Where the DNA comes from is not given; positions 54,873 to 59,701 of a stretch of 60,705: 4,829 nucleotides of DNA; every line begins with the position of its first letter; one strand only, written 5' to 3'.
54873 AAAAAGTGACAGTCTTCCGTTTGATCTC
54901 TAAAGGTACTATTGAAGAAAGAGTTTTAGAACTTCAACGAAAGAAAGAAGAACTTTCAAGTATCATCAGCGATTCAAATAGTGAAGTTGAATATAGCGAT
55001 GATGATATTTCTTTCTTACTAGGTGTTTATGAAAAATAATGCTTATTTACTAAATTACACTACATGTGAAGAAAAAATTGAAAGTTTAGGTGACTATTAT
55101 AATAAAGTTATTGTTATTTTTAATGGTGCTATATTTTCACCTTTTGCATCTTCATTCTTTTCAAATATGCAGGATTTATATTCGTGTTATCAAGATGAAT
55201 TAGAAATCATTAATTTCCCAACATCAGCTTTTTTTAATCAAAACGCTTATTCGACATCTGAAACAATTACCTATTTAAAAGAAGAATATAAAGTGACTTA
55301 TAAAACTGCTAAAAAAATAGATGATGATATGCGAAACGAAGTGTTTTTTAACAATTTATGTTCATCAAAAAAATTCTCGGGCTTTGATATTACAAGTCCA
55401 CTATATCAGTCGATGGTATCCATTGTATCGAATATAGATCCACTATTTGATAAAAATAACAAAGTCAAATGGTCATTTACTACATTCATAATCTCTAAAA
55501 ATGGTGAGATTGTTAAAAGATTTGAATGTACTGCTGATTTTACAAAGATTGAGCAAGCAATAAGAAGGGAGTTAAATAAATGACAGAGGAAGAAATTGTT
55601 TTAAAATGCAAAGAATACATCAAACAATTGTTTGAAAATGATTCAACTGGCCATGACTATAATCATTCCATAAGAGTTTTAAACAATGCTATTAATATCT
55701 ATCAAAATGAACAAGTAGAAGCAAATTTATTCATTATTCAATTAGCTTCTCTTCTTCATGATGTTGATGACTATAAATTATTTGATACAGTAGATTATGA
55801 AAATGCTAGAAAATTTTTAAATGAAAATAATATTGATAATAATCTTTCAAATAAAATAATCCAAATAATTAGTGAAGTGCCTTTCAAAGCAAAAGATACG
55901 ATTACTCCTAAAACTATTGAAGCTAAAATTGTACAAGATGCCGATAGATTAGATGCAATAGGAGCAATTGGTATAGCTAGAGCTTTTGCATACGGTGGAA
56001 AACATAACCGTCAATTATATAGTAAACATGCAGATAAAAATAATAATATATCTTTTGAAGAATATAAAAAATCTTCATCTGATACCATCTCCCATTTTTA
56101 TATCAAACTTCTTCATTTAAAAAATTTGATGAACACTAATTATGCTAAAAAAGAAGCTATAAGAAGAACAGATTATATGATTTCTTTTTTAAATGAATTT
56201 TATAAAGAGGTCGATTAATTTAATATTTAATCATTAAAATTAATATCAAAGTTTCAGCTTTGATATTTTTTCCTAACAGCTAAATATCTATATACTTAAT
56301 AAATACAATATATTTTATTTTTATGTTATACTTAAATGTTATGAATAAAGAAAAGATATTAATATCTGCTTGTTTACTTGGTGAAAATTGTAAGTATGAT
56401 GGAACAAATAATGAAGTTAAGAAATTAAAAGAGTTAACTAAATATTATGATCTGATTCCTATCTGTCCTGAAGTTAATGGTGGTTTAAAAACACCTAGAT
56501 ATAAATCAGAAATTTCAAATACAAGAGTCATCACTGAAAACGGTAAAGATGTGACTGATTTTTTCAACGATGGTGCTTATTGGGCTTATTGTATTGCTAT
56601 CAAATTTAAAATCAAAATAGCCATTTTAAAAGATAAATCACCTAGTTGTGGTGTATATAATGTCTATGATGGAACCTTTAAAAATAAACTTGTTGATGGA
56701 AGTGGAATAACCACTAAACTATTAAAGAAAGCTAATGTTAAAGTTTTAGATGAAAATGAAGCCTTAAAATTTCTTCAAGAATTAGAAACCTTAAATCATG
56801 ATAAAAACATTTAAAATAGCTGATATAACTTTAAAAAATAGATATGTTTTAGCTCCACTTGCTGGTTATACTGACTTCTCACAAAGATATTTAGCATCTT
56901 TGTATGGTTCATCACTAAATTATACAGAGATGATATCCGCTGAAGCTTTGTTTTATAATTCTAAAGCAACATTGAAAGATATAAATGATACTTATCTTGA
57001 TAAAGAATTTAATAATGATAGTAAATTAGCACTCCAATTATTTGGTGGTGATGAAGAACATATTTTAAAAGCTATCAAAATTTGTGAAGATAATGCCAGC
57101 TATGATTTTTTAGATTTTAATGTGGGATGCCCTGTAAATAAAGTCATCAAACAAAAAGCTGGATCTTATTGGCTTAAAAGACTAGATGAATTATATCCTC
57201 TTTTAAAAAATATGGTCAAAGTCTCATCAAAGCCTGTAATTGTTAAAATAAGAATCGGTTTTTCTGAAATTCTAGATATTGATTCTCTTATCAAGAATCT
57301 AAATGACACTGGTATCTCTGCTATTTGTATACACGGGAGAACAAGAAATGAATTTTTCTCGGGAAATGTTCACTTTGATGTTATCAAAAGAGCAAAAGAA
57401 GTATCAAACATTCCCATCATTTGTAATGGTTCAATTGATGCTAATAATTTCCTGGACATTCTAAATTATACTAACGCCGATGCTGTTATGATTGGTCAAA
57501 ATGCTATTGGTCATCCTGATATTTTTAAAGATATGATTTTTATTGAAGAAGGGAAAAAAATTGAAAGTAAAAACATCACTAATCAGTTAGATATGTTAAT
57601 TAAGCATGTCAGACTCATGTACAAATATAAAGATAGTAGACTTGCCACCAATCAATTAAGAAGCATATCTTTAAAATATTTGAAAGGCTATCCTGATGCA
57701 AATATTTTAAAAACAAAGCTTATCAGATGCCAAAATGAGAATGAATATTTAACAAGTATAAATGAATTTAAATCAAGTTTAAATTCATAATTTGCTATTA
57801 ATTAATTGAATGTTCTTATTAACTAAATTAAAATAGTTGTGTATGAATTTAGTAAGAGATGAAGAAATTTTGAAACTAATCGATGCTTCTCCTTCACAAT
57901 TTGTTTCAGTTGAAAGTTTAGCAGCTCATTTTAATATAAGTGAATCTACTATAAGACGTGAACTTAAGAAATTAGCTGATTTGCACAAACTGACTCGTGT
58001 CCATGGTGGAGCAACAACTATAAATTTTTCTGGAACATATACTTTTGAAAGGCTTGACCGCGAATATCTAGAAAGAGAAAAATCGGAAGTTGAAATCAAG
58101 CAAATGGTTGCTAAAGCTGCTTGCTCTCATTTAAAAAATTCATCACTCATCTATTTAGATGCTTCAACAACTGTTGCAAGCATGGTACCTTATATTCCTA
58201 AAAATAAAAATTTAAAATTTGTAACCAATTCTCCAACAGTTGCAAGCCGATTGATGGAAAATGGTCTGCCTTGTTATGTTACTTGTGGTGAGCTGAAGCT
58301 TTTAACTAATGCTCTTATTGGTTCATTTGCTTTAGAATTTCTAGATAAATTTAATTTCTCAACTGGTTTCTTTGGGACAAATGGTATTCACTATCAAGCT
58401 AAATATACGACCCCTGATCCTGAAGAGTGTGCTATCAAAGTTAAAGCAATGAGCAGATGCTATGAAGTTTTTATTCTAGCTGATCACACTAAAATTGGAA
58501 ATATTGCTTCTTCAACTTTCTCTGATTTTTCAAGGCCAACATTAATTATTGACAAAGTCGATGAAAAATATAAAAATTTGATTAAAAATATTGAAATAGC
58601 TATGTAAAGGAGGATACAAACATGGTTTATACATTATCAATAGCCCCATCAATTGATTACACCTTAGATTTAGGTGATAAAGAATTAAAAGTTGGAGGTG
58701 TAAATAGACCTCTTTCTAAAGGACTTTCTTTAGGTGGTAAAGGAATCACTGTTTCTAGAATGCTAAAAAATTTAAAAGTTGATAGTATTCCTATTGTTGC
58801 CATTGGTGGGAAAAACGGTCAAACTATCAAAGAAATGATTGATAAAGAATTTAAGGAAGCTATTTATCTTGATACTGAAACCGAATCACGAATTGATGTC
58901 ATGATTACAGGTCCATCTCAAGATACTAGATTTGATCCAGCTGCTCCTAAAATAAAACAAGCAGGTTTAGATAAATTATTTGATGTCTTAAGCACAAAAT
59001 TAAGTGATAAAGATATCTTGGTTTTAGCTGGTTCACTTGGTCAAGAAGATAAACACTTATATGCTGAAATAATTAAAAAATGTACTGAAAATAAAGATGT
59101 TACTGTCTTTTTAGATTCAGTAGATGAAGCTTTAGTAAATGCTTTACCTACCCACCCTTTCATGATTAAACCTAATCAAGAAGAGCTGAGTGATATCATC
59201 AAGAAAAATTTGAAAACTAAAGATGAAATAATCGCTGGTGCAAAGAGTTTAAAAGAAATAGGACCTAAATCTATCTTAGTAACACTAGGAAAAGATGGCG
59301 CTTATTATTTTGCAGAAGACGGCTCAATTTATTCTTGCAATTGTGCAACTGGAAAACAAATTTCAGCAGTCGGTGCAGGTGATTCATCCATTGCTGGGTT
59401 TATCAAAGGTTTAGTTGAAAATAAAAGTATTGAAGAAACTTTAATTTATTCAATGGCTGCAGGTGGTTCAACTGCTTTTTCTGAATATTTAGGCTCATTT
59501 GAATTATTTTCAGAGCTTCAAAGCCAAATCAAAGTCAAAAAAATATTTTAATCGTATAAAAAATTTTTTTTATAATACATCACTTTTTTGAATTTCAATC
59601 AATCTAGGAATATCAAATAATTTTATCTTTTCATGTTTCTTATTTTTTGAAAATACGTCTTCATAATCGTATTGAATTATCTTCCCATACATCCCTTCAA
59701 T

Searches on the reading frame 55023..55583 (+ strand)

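Call 52: search_protein_families(library=pfam, proteins=[window:55023-55583:+], max_evalue=0.001)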
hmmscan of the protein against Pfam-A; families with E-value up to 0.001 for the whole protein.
window:55023-55583:+ (186 aa): 1 family
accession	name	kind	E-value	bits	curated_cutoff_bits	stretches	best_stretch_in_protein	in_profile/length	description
PF00255.25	GSHPx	-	9.2e-09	35.3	27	1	16-100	10-94/108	Glutathione peroxidase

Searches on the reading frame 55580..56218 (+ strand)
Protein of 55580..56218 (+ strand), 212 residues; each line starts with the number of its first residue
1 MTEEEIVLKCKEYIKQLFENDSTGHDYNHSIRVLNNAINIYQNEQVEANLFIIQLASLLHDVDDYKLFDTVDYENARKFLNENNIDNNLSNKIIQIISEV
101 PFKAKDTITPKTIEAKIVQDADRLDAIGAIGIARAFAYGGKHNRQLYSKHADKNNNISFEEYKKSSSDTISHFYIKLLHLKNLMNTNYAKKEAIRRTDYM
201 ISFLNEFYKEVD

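Call 52: search_protein_families(library=pfam, proteins=[window:55580-56218:+], max_evalue=0.001)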
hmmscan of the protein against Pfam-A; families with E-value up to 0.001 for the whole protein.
window:55580-56218:+ (212 aa): 1 family
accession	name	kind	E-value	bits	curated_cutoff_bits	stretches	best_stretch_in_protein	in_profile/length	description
PF01966.28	HD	-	4.2e-09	37.2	22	1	27-126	2-115/116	HD domain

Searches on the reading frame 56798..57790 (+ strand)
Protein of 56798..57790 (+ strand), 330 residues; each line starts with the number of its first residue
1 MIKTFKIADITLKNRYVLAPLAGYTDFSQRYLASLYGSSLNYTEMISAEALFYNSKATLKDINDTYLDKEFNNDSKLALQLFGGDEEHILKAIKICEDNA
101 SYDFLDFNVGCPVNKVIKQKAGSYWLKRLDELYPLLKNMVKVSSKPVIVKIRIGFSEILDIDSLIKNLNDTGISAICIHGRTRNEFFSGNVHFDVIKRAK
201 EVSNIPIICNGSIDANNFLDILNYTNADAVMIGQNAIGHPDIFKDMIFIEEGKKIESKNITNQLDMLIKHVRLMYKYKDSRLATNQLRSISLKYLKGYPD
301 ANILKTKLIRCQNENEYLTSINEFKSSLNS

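Call 52: search_protein_families(library=pfam, proteins=[window:56798-57790:+], max_evalue=0.001)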
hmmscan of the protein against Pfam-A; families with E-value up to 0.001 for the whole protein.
window:56798-57790:+ (330 aa): 2 families
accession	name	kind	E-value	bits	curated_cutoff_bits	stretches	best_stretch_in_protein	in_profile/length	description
PF01207.24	Dus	-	3e-58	197.8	20.4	1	18-322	2-303/311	Dihydrouridine synthase (Dus)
PF01180.27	DHO_dh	-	0.0003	20.5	27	0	76-183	96-196/291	Dihydroorotate dehydrogenase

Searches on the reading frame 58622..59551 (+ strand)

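Call 52: search_protein_families(library=pfam, proteins=[window:58622-59551:+], max_evalue=0.001)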
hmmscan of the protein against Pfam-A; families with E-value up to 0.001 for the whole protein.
window:58622-59551:+ (309 aa): 2 families
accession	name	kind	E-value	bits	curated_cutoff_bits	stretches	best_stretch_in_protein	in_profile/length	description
PF00294.29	PfkB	-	3.5e-37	128.8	25.8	1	12-284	8-289/302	pfkB family carbohydrate kinase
PF08543.17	Phos_pyr_kin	-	1.3e-05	25.2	27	1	165-272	106-219/246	Phosphomethylpyrimidine kinase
